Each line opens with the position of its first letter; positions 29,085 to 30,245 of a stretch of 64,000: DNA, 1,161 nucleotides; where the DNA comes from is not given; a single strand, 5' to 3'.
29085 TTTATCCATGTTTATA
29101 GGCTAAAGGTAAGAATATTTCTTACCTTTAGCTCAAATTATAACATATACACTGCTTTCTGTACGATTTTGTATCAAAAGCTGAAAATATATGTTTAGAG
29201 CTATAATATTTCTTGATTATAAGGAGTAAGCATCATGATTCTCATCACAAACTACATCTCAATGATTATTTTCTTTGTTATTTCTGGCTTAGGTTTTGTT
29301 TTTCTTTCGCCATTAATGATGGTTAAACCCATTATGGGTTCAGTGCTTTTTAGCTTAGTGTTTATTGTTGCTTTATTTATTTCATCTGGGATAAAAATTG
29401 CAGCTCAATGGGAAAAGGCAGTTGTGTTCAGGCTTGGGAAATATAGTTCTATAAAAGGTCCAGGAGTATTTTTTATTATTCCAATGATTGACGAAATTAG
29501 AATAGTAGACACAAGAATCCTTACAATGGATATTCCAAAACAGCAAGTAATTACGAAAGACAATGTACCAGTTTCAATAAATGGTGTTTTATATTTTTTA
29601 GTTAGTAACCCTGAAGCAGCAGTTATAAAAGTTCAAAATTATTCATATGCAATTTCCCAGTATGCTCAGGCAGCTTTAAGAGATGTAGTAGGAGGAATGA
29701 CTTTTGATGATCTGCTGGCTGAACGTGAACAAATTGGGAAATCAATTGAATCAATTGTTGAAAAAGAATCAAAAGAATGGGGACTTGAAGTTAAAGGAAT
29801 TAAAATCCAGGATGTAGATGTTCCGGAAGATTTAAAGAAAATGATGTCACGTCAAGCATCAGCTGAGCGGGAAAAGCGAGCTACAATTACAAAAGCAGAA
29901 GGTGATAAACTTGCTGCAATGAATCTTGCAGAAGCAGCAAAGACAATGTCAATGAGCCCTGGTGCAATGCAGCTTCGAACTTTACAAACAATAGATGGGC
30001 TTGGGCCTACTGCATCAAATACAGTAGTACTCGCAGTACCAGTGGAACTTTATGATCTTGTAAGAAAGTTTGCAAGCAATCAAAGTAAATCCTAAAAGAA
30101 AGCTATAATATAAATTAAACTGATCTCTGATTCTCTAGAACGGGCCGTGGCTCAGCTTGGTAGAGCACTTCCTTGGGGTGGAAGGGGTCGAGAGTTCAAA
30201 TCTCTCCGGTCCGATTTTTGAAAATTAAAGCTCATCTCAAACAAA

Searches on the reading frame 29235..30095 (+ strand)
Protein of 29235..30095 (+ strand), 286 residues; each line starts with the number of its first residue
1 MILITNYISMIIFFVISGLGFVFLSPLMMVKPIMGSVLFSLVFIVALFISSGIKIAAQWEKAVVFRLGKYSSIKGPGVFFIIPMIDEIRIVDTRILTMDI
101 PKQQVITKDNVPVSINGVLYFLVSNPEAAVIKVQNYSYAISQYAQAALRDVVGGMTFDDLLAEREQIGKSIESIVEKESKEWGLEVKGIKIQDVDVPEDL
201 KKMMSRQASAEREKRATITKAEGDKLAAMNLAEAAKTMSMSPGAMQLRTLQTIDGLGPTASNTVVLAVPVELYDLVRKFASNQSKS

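Call 69: search_protein_families(library=pfam, proteins=[window:29235-30095:+], max_evalue=0.0001)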
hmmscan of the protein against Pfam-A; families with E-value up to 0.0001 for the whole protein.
window:29235-30095:+ (286 aa): 2 families
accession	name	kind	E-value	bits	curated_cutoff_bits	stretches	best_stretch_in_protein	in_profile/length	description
PF01145.31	Band_7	-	1.5e-42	146.1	23.6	1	55-225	2-176/176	SPFH domain / Band 7 family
PF13421.11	Band_7_1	-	2.6e-06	27.7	24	1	144-210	141-209/211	SPFH domain-Band 7 family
